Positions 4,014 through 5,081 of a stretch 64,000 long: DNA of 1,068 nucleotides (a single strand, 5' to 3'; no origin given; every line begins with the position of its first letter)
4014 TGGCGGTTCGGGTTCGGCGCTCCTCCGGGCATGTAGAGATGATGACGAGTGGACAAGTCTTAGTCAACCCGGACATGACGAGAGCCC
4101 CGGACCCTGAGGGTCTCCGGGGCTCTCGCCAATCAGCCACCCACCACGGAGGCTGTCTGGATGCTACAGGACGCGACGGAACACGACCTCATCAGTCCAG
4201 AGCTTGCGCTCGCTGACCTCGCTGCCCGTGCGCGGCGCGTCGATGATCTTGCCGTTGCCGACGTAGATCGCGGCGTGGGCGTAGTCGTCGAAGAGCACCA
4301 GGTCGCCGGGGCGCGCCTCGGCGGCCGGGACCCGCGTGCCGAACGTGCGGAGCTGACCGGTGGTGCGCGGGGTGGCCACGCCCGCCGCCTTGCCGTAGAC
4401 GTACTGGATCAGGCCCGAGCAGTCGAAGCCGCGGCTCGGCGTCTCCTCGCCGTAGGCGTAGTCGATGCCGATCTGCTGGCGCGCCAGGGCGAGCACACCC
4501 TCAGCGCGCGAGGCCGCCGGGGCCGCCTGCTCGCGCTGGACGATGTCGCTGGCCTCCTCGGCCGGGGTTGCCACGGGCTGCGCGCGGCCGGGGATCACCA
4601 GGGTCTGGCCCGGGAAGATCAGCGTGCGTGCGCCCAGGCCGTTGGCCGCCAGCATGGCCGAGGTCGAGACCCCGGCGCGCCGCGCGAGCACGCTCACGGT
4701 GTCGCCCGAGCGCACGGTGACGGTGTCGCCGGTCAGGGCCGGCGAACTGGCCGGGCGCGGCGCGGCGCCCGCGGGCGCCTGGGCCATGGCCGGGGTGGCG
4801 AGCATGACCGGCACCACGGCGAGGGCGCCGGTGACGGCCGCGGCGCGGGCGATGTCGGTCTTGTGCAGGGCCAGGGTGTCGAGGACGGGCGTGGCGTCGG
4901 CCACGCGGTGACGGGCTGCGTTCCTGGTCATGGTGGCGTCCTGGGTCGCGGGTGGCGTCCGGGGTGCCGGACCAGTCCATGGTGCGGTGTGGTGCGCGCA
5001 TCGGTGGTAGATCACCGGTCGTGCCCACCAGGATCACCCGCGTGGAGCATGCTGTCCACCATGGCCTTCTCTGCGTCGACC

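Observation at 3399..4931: Antisense accessory cassette inside the late operon: leaderless XRE-HTH regulator, zinc-ribbon peptide and secreted LysM-NlpC/P60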

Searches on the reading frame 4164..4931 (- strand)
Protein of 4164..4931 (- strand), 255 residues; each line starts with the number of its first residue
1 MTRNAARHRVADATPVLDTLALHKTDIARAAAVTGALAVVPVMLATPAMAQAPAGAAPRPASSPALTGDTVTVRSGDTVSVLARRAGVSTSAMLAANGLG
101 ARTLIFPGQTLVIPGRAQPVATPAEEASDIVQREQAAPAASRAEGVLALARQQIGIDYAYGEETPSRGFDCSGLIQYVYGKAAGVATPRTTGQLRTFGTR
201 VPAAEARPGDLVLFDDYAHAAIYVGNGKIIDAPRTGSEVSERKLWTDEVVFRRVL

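Call 3: search_protein_families(library=pfam, proteins=[window:4164-4931:-], max_evalue=0.01)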
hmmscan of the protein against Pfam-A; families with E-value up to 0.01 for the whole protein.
window:4164-4931:- (255 aa): 5 families
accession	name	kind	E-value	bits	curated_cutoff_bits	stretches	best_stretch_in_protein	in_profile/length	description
PF00877.26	NLPC_P60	-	4.6e-21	75.2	23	1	156-244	2-91/105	NlpC/P60 family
PF01476.26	LysM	-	6.2e-12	45.7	20.9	1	72-114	2-43/43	LysM domain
PF23473.1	LysM3_LYK4_5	-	4e-06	27.2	29.3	1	72-114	6-47/48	LYK4/5 LysM3 domain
PF05708.18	Peptidase_C92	-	0.00092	19.7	27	0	131-189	69-127/166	Permuted papain-like amidase enzyme, YaeF/YiiX, C92 family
PF22262.2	DUF6950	-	0.00098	19.7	27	0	196-236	78-119/134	Domain of unknown function (DUF6950)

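Call 4: search_protein_families(library=phrogs, proteins=[window:4164-4931:-], max_evalue=0.01)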
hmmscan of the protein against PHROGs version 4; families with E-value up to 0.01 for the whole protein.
window:4164-4931:- (255 aa): 14 families
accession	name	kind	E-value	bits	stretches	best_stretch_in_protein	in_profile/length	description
phrog_329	-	tail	8.2e-24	84.9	1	125-251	518-648/949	minor tail protein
phrog_12508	-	unknown function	7.3e-18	66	1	138-241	135-241/260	-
phrog_400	-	tail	1.5e-15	58.1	1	145-240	534-632/654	tail protein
phrog_2810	-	head and packaging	5.2e-14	52.5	1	82-247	444-611/952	virion structural protein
phrog_25111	-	tail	3.7e-13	50.4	1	150-229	219-304/333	tail protein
phrog_4602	-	other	5.1e-10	40.6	1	67-129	33-95/220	transglycosylase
phrog_291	-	lysis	8.4e-08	32.4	1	65-117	426-478/509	endolysin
phrog_1015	-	tail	1.1e-06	28.6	1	133-234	640-767/795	tail protein with lysin activity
phrog_380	-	lysis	0.00011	22.3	1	60-118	175-239/309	endolysin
phrog_14642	-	lysis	0.00037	21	1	66-131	24-88/215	endolysin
phrog_20677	-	unknown function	0.00048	19.6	1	169-233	460-531/631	-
phrog_28394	-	unknown function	0.0019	18.4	1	54-127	52-125/303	-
phrog_2742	-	lysis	0.0048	17.4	1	68-112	265-309/318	endolysin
phrog_7348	-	lysis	0.0087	13.9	0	68-133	2104-2166/2564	endolysin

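Call 26: find_homologous_proteins(query=window:4164-4931:-, max_evalue=1e-10)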
Query window:4164-4931:- (255 aa): 275 proteins with E <= 1e-10 among 8000 candidates; the best 120 are listed.
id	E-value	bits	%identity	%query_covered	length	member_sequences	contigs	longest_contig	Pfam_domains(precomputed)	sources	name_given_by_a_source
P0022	2.4e-155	533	100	100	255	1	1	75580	PF00877.26,PF01476.27,PF23473.2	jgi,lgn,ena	-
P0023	1.9e-105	370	72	100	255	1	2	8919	PF00877.26,PF01476.27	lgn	-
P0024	8.1e-55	204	56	54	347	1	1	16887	PF00877.26,PF06737.20,PF01476.27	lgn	-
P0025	1.4e-51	193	48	100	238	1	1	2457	PF00877.26,PF01476.27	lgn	-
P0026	1.2e-47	181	45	91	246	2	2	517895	PF00877.26,PF01476.27,PF23473.2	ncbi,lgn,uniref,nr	ncbi:Cell wall-associated hydrolase, NlpC family [Quadrisphaera granulorum]|uniref:Cell wall-associa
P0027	1.5e-47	180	43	95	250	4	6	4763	PF00877.26,PF01476.27,PF23473.2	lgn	-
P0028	3.2e-33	133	66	17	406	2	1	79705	PF23446.2,PF01476.27,PF23473.2,PF23577.2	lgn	-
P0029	2.4e-31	127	55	18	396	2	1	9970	PF23446.2,PF13384.13,PF01476.27,PF23473.2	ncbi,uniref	ncbi:MAG: LysM peptidoglycan-binding domain-containing protein [Microbacterium sp.]|uniref:LysM pept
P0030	7.8e-31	125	57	18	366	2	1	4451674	PF01476.27,PF23473.2,PF23577.2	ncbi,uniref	ncbi:hypothetical protein GCM10009777_22360 [Microbacterium pumilum]|uniref:LysM domain-containing p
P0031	4.9e-30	123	55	18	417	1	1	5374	PF23446.2,PF01476.27,PF23473.2,PF23577.2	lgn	-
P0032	7.8e-30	122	53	18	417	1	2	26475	PF23446.2,PF01476.27,PF23473.2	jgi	-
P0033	2.2e-29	121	46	22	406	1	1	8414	PF23446.2,PF01476.27,PF23473.2,PF23577.2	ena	-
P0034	2.2e-29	121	63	18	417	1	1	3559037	PF01476.27,PF23473.2,PF23577.2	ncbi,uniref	ncbi:LysM peptidoglycan-binding domain-containing protein [Microbacterium lacus]|uniref:muramidase f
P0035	5.5e-29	119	56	17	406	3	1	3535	PF23446.2,PF01476.27,PF23473.2,PF23472.2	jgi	-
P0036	8.9e-29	119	53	23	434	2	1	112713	PF23446.2,PF13384.13,PF13518.13,PF01476.27,PF23473.2,PF23472.2,PF23577.2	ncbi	-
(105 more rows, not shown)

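Call 27: find_encoding_contigs(protein=P0023, flank=10000)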
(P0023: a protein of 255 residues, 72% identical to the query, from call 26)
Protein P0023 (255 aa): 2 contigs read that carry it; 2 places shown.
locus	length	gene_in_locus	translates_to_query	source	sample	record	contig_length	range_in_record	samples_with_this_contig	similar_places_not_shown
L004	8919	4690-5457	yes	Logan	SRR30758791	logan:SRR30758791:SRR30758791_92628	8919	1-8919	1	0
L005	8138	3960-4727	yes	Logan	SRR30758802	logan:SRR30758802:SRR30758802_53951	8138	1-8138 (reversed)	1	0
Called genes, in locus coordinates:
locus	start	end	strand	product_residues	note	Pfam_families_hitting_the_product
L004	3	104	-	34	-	?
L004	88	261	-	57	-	-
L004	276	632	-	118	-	-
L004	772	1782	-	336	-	-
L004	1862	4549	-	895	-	-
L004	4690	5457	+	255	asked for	PF01476:LysM, PF00877:NLPC_P60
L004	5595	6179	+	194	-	-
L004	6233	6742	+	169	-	-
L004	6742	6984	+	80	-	-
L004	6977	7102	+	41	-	-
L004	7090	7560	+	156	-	-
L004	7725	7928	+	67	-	-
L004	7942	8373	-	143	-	-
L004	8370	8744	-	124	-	-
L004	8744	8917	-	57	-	?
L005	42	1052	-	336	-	-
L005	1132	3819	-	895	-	-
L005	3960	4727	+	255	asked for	PF01476:LysM, PF00877:NLPC_P60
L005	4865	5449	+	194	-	-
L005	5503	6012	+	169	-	-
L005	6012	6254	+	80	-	-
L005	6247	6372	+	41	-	-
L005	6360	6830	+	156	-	-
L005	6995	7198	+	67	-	-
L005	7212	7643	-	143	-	-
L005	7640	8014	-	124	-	-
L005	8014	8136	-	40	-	?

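Call 28: find_encoding_contigs(protein=P0022, flank=10000)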
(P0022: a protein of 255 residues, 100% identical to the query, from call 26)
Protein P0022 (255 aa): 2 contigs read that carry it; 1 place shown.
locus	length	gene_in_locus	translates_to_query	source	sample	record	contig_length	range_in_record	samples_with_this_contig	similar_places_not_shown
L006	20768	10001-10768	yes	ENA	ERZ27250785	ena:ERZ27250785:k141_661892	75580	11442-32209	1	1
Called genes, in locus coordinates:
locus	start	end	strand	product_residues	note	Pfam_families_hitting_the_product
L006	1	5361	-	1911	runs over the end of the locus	-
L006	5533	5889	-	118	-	-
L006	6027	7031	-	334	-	-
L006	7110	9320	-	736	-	PF01341:Glyco_hydro_6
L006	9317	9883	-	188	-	-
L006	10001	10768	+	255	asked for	PF01476:LysM, PF23473:LysM3_LYK4_5 (weak), PF00877:NLPC_P60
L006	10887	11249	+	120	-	PF13560:HTH_31 (faint), PF01381:HTH_3 (weak)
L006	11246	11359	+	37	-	-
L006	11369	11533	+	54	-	-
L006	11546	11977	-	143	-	-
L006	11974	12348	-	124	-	-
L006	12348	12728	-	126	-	-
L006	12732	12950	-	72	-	-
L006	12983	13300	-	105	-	-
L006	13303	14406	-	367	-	-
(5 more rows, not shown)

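Call 33: search_protein_families(library=pfam, proteins=[L004:5595-6179:+, L004:6233-6742:+, L004:6742-6984:+, L004:6977-7102:+, L004:7090-7560:+, L004:7725-7928:+, L004:1862-4549:-], max_evalue=0.01)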
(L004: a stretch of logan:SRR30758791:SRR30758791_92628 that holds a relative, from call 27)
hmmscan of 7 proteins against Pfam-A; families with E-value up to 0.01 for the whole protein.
L004:5595-6179:+ (194 aa): 0 families

L004:6233-6742:+ (169 aa): 0 families

L004:6742-6984:+ (80 aa): 0 families

L004:6977-7102:+ (41 aa): 0 families

L004:7090-7560:+ (156 aa): 2 families
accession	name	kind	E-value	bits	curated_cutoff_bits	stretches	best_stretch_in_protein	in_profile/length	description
PF01966.28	HD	-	0.00025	21.7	22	1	31-122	2-115/116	HD domain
PF13328.12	HD_4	-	0.00025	21.2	27.2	1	12-69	2-60/156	HD domain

L004:7725-7928:+ (67 aa): 0 families

L004:1862-4549:- (895 aa): 0 families

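Call 38: find_homologous_proteins(query=A6, max_evalue=0.01)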
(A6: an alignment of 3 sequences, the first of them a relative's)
Query A6 (3 sequences) (41 aa, profile of the alignment): 2 proteins with E <= 0.01 among 2 candidates.
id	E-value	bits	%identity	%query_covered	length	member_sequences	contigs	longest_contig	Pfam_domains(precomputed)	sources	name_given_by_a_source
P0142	4.9e-23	98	59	90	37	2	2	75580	-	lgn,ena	-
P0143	1.2e-19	88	100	100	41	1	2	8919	-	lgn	-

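Call 39: find_encoding_contigs(protein=P0024, flank=8000, max_places=2)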
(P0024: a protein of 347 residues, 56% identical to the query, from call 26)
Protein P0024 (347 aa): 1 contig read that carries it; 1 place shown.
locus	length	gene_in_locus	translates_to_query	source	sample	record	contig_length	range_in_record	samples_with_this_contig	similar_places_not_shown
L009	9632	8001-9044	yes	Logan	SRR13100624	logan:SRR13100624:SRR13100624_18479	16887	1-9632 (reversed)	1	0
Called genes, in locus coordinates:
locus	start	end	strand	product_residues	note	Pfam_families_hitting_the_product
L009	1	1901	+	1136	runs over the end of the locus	PF26571:VldE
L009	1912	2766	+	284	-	-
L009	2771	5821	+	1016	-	-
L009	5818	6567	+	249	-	PF02585:PIG-L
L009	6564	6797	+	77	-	-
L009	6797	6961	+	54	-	-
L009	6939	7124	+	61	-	-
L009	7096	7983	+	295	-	PF01510:Amidase_2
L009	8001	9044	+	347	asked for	PF01476:LysM, PF06737:Transglycosylas, PF00877:NLPC_P60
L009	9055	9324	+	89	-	-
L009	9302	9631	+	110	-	?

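Call 40: find_encoding_contigs(protein=P0027, flank=5000, max_places=3)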
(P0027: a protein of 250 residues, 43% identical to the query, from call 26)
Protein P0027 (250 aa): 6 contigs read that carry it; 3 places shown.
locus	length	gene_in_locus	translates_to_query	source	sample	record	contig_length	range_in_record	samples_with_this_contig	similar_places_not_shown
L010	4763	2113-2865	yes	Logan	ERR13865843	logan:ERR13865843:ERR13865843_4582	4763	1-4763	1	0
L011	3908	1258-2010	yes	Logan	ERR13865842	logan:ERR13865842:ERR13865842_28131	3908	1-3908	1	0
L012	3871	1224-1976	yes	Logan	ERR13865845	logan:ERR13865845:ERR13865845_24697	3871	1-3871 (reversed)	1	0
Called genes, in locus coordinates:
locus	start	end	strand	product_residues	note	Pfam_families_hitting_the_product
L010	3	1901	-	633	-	?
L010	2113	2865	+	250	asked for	PF01476:LysM, PF23473:LysM3_LYK4_5 (weak), PF00877:NLPC_P60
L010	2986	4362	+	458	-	PF02133:Transp_cyt_pur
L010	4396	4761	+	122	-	?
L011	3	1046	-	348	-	?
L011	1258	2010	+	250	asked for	PF01476:LysM, PF23473:LysM3_LYK4_5 (weak), PF00877:NLPC_P60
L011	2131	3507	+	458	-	PF02133:Transp_cyt_pur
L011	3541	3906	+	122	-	?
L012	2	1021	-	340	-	?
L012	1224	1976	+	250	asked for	PF01476:LysM, PF23473:LysM3_LYK4_5 (weak), PF00877:NLPC_P60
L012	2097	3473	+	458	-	PF02133:Transp_cyt_pur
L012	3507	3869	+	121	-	?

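Call 41: find_encoding_contigs(protein=P0026, flank=6000, max_places=1)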
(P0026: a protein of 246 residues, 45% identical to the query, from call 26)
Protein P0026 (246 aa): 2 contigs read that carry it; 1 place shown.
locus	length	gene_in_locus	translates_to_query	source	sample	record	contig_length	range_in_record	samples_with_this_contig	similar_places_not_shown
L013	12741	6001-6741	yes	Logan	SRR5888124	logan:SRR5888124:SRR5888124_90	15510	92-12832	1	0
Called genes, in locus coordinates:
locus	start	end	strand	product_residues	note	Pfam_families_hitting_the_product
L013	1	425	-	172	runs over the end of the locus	?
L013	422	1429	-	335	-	PF12911:OppC_N, PF00528:BPD_transp_1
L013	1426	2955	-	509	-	PF00528:BPD_transp_1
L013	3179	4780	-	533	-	PF00496:SBP_bac_5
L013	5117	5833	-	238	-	PF09335:VTT_dom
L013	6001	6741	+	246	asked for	PF23473:LysM3_LYK4_5, PF01476:LysM, PF00877:NLPC_P60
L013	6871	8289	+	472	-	PF02133:Transp_cyt_pur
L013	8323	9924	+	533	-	PF05378:Hydant_A_N, PF01968:Hydantoinase_A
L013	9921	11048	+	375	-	PF06032:S-Me-THD_N, PF20906:S-Me-THD_C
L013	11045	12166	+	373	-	PF06032:S-Me-THD_N, PF20906:S-Me-THD_C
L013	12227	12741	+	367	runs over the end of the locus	PF06032:S-Me-THD_N, PF20906:S-Me-THD_C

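Call 68: find_encoding_contigs(protein=P0025, flank=3000, max_places=2)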
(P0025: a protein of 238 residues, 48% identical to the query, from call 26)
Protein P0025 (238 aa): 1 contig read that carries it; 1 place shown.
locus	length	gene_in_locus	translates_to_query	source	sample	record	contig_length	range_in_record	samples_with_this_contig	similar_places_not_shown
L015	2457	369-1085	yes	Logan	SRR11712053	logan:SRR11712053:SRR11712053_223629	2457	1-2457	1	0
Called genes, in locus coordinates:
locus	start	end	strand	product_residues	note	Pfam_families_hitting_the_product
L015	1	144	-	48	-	?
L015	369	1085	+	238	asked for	PF01476:LysM (weak), PF00877:NLPC_P60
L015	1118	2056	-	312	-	PF13581:HATPase_c_2, PF02518:HATPase_c (weak)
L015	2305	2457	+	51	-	?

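Call 72: find_related_loci(query=A10, collection=metagenome_contigs, flank=7000)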
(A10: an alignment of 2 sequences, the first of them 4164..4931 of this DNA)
Query A10 (255 aa) in metagenome_contigs; peptide patterns used: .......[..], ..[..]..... (x = any residue, [..] = any of these).
598 stretches matched a pattern, but none encodes a relative of the query by tblastn (E <= 1e-3).

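Call 79: search_dna_similar(query=window:4164-4931:-, collection=phages, mode=protein, max_rows=25, max_evalue=1e-8)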
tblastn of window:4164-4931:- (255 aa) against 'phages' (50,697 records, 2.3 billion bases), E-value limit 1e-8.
Records with a match: 347; places in all: 351; records where one place covers at least 80% of the query: 0.
Best place of each record, by identity: <60% 347.
By first word of the organism name: Mycobacterium 203; Streptomyces 47; Bacillus 25; Bacteriophage 18; Listeria 14; Gordonia 13; Clostridioides 9; Clostridium 8; Rhodococcus 3; Pseudomonas 1; and 6 more.
By host as written in the record: Mycobacterium smegmatis mc2 155 158; - 31; Mycobacterium smegmatis mc#155 23; Listeria monocytogenes 14; Streptomyces griseus ATCC 10137 13; Streptomyces scabiei RL-34 9; Gordonia rubripertincta NRRL B-16540 9; Streptomyces lividans JI 1326 7; and 43 more.
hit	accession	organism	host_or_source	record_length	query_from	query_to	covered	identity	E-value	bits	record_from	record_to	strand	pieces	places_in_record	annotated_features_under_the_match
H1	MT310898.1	Streptomyces phage Kela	Streptomyces scabiei RL-34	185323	79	244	65%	33.0%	7e-14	76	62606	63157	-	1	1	94: hydrolase | 95: glycosyltransferase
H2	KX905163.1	Clostridioides phage phiSemix9P1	Clostridioides difficile Semix9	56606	73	239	65%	30.8%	2e-15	81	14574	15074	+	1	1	cell wall XkdQ-like hydrolase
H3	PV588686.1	Streptomyces phage pSt2308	Streptomyces turgidiscabies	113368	120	254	53%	36.2%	4e-15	80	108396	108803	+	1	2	C40 family peptidase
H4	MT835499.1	Bacteriophage sp.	human fecal samples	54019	146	251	42%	45.9%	3e-22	101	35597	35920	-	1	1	record has no annotation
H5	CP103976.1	Clostridioides phage HGP05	Clostridioides difficile HGP05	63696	125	255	51%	36.8%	3e-15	81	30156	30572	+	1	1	record has no annotation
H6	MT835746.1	Bacteriophage sp.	human fecal samples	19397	143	252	43%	43.8%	2e-20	96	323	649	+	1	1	record has no annotation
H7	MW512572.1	Clostridioides phage phiCD08011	Clostridioides difficile CD08011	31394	142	255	45%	41.9%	2e-16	84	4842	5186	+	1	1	NlpC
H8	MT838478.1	Bacteriophage sp.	human fecal samples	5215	131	255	49%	38.1%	6e-16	82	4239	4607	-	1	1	record has no annotation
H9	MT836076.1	Bacteriophage sp.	human fecal samples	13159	146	246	40%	46.1%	2e-19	93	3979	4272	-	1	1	record has no annotation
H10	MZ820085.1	Mycobacterium phage ScoobyDoobyDoo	Mycobacterium smegmatis mc2 155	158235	107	247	55%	32.6%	1e-10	67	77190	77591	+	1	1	128: minor tail protein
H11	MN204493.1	Streptomyces phage Zuko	Streptomyces griseofuscus ATCC 23916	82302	130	254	49%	36.4%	2e-14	78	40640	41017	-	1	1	53: peptidase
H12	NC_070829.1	Streptomyces phage Zuko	Streptomyces griseofuscus ATCC 23916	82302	130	254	49%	36.4%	2e-14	78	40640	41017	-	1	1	53: peptidase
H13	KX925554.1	Streptomyces phage BRock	Streptomyces sp. 5a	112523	146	255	43%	40.2%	6e-15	80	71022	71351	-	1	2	endolysin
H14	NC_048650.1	Streptomyces phage BRock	Streptomyces sp. 5a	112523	146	255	43%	40.2%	6e-15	80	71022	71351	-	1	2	endolysin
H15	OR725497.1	Streptomyces phage LuckySocke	Streptomyces lividans JI 1326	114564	146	255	43%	40.2%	1e-12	73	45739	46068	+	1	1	92: hypothetical protein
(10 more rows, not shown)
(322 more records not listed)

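Call 81: search_protein_families(library=padloc, proteins=[window:4164-4931:-, L004:5595-6179:+, L004:6233-6742:+, L004:6742-6984:+, L004:7090-7560:+, L004:7725-7928:+], max_evalue=0.01)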
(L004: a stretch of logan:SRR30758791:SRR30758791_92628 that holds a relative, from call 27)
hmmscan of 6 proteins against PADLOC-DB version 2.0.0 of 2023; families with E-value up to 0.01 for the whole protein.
window:4164-4931:- (255 aa): 0 families

L004:5595-6179:+ (194 aa): 1 family
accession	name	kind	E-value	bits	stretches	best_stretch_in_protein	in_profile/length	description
PDLC04335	PDC-M02B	-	0.0028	14.6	1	30-84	183-237/364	-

L004:6233-6742:+ (169 aa): 0 families

L004:6742-6984:+ (80 aa): 0 families

L004:7090-7560:+ (156 aa): 0 families

L004:7725-7928:+ (67 aa): 0 families

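Call 82: search_protein_families(library=ncbifam, proteins=[window:4164-4931:-, L004:5595-6179:+, L004:6233-6742:+, L004:6742-6984:+, L004:7090-7560:+, L004:7725-7928:+], max_evalue=0.01)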
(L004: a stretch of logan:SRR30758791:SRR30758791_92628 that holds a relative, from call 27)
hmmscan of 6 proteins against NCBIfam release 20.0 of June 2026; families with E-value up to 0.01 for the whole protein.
window:4164-4931:- (255 aa): 14 families
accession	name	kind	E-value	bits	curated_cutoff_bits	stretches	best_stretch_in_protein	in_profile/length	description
NF010495.0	PRK13914.1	equivalog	1.3e-26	93.6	647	2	138-236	361-460/481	invasion associated endopeptidase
NF046048.1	NlpC_P60_DIP1281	equivalog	7.9e-22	77.8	517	1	168-240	497-570/587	DIP1281 family NlpC/P60 protein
NF038345.1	wall_hydro_RipC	exception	1.5e-19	70.6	425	1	119-239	229-346/362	peptidoglycan hydrolase RipC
NF033743.1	NlpC_inact_RipD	exception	1.7e-14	53.7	215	1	143-241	83-166/181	NlpC/P60 family peptidoglycan-binding protein RipD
NF033742.1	NlpC_p60_RipB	exception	2.3e-14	53.5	335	1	75-240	19-187/206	NlpC/P60 family peptidoglycan endopeptidase RipB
NF040678.1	EntFM_CwpFM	equivalog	9.5e-14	51.2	720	1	121-235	290-406/430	enterotoxin EntFM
NF033741.1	NlpC_p60_RipA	exception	2.4e-13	49.9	625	1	166-239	363-437/457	NlpC/P60 family peptidoglycan endopeptidase RipA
NF008096.1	PRK10838.1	equivalog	4.1e-11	43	186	1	155-234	80-161/189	bifunctional murein DD-endopeptidase/murein LD-carboxypeptidase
NF008050.0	PRK10783.1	equivalog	5.3e-06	25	508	1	67-124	342-398/457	murein transglycosylase D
NF042931.1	SAG1386_EF1546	equivalog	2.4e-05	24.5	80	1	61-113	102-157/158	SAG1386/EF1546 family surface-associated protein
NF052398.1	Agg_Promo_Fact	equivalog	5.7e-05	23.4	170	1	50-135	25-95/202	aggregation-promoting factor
NF041208.1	celldiv_DipM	equivalog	0.00013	21.3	740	1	2-140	118-251/419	cell division endopeptidase DipM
NF040883.1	amid_act_ActS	equivalog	0.00033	20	375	1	59-142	24-109/242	amidase activator ActS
TIGR02899.1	spore_safA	subfamily_domain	0.0027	17.6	67.85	1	73-114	1-43/44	SafA/ExsA family spore coat assembly protein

L004:5595-6179:+ (194 aa): 0 families

L004:6233-6742:+ (169 aa): 0 families

L004:6742-6984:+ (80 aa): 0 families

L004:7090-7560:+ (156 aa): 2 families
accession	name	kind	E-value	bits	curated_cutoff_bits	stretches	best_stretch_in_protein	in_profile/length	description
TIGR00691.1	spoT_relA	subfamily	1.7e-08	33.3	499.2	1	13-72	3-65/687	RelA/SpoT family protein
NF008303.0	PRK11092.1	equivalog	4.7e-08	31.7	947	1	8-70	23-87/702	bifunctional GTP diphosphokinase/guanosine-3',5'-bis pyrophosphate 3'-pyrophosphohydrolase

L004:7725-7928:+ (67 aa): 0 families
